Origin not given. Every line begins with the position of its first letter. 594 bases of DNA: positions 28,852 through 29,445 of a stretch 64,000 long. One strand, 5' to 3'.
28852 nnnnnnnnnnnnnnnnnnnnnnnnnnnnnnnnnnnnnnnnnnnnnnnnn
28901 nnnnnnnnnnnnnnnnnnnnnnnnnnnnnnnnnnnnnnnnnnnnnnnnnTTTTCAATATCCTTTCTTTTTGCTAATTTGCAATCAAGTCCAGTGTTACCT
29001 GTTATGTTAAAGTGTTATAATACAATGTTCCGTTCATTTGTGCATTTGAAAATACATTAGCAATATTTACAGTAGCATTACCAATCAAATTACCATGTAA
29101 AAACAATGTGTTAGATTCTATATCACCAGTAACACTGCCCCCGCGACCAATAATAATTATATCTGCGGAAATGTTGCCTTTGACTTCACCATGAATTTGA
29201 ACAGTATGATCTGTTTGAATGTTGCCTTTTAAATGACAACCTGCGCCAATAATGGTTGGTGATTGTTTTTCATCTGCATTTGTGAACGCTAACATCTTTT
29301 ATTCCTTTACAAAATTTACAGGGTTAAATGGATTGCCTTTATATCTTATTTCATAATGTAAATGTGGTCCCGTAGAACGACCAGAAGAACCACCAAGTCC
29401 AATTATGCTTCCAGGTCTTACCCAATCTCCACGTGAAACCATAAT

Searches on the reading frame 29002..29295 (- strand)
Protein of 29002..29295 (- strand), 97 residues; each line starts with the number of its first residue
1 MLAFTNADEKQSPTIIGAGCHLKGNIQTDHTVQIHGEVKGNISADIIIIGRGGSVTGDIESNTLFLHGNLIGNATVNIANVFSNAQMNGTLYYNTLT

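Call 11: search_protein_families(library=pfam, proteins=[window:29002-29295:-], max_evalue=0.01)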
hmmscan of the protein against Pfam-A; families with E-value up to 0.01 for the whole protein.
window:29002-29295:- (97 aa): 1 family
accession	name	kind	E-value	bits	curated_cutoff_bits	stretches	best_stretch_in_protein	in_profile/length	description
PF04519.19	Bactofilin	-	3.3e-17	63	27.9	1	14-96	1-85/98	Polymer-forming cytoskeletal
